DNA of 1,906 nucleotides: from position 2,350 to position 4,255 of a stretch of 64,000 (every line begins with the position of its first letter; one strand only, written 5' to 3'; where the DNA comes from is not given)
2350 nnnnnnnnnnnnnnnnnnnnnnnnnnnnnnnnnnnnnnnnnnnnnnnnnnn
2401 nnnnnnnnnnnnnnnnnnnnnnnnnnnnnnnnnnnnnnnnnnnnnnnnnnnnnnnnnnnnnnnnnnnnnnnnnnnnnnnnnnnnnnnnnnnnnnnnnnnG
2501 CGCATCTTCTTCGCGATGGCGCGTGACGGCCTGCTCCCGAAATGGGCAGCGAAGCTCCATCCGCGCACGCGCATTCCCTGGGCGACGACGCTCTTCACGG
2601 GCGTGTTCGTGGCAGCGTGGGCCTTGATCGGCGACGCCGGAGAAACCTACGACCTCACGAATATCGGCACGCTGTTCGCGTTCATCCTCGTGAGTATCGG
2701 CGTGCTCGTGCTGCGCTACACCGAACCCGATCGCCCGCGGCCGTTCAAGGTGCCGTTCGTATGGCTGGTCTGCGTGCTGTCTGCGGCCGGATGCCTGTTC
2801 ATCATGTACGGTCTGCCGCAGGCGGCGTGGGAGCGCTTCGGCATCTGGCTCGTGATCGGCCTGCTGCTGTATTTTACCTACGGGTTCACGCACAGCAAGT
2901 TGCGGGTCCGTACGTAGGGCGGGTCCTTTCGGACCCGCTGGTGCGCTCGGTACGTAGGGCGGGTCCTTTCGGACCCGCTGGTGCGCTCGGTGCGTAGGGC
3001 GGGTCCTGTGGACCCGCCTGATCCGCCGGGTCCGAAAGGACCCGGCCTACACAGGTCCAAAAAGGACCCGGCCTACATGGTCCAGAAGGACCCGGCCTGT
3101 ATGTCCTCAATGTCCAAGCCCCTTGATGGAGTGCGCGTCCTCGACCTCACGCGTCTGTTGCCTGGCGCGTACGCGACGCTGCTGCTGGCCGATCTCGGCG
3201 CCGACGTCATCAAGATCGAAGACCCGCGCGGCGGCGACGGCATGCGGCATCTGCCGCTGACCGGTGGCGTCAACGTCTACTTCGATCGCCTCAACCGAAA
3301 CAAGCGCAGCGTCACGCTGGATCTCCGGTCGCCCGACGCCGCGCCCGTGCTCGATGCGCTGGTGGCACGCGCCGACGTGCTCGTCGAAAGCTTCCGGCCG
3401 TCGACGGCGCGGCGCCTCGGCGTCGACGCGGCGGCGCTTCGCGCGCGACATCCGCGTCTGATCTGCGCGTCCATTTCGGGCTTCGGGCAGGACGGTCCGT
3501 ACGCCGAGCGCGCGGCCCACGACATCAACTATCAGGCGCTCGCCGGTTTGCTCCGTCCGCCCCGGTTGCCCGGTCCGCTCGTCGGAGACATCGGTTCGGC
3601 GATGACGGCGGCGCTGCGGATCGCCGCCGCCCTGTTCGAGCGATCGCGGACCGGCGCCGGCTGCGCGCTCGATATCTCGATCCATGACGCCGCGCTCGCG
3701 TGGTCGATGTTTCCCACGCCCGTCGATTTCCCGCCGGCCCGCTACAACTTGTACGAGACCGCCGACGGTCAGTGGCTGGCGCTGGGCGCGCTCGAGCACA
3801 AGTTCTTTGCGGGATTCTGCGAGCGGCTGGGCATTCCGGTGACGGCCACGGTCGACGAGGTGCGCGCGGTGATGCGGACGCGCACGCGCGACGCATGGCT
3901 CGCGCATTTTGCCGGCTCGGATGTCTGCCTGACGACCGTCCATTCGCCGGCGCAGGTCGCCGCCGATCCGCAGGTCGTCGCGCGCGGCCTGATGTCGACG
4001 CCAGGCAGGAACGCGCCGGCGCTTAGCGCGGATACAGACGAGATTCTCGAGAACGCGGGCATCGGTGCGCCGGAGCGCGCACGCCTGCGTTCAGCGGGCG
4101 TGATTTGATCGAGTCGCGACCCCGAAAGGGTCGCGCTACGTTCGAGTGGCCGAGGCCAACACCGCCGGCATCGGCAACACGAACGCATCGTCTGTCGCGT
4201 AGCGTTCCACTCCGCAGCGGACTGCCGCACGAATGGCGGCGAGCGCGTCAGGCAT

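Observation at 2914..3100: REP/BIME-like cluster with GTAGG heads fills a whole intergenic region and supplies the permease stop codon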

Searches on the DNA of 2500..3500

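Call 6: search_rna_families(source=window, start=2500, end=3500, threshold=evalue, max_evalue=1)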
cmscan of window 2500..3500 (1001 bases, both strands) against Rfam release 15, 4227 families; matches with E-value up to 1: 5.
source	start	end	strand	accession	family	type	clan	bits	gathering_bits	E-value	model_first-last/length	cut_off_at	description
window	2987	3056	-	RF03661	mir-933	Gene; miRNA;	-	25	100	0.0092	1-77/77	no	mir-933 microRNA precursor family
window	2955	3087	-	RF02355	BjrC174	Gene; sRNA;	-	22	45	0.15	1-201/201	no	Bradyrhizobiaceae sRNA BjrC174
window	2942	3111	-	RF02832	Scr5676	Gene; sRNA;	-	21.9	56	0.1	1-130/130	no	Streptomyces RNA 5676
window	3366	3439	+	RF02231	sX12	Gene; sRNA;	-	19.6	106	0.82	1-78/78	no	Xanthomonas sRNA sX12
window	2954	3052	+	RF02355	BjrC174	Gene; sRNA;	-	18.8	45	0.77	85-156/201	no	Bradyrhizobiaceae sRNA BjrC174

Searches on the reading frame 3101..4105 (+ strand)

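Call 15: search_protein_families(library=ncbifam, proteins=[window:3101-4105:+])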
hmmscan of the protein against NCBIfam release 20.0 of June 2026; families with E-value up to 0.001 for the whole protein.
window:3101-4105:+ (335 aa): 7 families
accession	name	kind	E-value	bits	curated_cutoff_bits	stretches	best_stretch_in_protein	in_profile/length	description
NF052585.1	SucGlutTfsCaiB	equivalog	1.7e-46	158.6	750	1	3-198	3-213/394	succinate--glutarate CoA-transferase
NF003809.0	PRK05398.1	subfamily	3.7e-42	144.4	442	1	4-199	1-205/416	formyl-CoA transferase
NF041294.1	Scnl_mescCoAtase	equivalog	1.3e-39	136.4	700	1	8-200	4-212/381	succinyl-CoA:mesaconate CoA-transferase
TIGR03253.1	oxalate_frc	equivalog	1.4e-37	129.4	504.2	1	6-200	2-205/416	formyl-CoA transferase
NF008511.0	PRK11430.1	equivalog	4.3e-37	128.1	522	1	6-201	8-211/381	CoA:oxalate CoA-transferase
NF002914.1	PRK03525.1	equivalog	1.1e-22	80.6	413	1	7-200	9-204/400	L-carnitine CoA-transferase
TIGR04253.1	mesacon_CoA_iso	equivalog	1.1e-09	37.9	725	1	8-200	3-200/403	2-methylfumaryl-CoA isomerase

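Call 16: search_protein_families(library=pfam, proteins=[window:3101-4105:+])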
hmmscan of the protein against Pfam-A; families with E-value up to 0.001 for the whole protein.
window:3101-4105:+ (335 aa): 1 family
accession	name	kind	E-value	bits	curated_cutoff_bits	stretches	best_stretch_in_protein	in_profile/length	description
PF02515.22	CoA_transf_3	-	1.6e-81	274.7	23.3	1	8-299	1-330/366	CoA-transferase family III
